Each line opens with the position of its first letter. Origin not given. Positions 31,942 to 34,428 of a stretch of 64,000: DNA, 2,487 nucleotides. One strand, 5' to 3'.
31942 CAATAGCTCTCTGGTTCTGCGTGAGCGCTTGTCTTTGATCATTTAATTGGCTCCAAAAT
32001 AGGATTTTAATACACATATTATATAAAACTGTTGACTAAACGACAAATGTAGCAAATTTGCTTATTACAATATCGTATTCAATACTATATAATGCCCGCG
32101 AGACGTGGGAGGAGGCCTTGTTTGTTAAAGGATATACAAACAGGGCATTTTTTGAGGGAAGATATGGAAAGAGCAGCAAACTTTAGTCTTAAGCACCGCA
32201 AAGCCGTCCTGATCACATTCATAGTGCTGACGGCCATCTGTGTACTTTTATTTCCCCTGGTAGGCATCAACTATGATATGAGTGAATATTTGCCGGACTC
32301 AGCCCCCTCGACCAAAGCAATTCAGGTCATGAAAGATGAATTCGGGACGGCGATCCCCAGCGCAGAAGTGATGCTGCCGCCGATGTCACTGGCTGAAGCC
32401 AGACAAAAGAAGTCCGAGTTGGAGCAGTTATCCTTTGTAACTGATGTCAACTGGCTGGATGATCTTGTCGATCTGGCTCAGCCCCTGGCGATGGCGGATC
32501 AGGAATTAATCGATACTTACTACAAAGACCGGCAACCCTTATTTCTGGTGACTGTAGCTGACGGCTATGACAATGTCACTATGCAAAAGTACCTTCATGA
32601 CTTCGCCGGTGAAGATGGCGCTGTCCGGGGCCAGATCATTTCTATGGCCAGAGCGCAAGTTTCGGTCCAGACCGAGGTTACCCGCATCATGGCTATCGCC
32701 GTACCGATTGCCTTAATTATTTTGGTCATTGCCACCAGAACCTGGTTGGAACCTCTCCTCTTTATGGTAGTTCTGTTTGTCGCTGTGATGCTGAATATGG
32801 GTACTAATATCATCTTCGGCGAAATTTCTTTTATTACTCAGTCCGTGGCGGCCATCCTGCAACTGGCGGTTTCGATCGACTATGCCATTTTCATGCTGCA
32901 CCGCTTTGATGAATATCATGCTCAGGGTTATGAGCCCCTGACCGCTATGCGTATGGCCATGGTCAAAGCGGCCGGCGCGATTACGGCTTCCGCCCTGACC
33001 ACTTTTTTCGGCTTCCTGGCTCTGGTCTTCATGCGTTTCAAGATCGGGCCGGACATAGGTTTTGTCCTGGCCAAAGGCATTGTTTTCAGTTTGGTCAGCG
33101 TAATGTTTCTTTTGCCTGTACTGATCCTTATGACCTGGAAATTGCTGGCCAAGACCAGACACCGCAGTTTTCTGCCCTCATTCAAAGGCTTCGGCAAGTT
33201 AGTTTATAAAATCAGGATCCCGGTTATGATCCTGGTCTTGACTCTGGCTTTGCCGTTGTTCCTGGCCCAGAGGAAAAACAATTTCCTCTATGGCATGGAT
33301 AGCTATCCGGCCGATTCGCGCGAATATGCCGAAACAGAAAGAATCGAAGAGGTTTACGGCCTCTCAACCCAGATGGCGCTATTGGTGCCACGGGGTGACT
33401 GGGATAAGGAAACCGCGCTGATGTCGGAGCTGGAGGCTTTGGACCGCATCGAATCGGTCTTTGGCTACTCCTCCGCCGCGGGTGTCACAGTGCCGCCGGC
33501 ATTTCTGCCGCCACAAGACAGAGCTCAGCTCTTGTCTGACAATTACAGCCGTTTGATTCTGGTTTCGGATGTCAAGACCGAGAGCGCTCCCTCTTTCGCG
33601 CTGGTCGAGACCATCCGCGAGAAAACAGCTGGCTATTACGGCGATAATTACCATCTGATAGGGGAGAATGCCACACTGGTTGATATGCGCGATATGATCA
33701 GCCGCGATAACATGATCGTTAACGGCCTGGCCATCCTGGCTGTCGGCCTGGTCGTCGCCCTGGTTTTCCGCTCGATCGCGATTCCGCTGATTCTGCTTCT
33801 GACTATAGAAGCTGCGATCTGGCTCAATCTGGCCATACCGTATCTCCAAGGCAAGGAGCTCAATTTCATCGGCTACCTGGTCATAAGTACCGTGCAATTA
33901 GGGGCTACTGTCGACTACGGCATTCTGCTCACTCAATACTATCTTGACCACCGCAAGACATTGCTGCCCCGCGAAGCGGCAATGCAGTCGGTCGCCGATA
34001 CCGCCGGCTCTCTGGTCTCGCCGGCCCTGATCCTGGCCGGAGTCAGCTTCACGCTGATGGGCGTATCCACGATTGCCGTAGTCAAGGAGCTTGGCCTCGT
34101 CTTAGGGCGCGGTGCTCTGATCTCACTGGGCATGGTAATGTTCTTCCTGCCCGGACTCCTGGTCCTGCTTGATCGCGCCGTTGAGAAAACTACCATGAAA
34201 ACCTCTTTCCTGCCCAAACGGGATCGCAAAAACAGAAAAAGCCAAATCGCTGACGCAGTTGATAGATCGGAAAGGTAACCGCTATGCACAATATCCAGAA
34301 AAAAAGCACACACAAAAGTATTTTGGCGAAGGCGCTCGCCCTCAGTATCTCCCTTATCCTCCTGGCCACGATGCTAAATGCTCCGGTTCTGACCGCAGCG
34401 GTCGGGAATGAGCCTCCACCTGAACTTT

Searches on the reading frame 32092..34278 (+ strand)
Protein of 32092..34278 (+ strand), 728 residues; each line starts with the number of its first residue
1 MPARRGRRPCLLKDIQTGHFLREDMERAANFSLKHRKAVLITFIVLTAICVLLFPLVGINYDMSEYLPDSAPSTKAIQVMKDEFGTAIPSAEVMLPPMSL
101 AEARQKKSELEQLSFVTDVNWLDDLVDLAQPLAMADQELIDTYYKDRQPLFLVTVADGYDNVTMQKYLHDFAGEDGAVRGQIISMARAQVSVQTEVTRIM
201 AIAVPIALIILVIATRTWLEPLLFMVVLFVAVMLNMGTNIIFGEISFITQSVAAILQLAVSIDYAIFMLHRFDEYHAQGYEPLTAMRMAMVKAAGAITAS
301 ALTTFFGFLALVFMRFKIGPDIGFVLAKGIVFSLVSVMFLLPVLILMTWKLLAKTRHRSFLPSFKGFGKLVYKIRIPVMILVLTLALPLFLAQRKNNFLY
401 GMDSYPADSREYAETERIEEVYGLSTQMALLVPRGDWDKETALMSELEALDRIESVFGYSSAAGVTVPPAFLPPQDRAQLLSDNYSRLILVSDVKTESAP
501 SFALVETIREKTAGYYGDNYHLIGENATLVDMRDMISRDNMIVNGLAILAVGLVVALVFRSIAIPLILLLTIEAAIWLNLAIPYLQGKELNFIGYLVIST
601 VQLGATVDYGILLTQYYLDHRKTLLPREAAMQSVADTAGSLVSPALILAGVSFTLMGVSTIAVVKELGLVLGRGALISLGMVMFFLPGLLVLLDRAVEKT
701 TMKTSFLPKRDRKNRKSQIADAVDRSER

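Call 55: search_protein_families(library=pfam, max_evalue=0.00001, proteins=[window:32092-34278:+])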
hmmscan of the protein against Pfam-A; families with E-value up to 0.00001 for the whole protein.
window:32092-34278:+ (728 aa): 1 family
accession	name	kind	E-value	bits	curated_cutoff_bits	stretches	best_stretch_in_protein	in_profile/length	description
PF03176.21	MMPL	-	6.2e-42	144.1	20.5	2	179-348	128-302/333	MMPL family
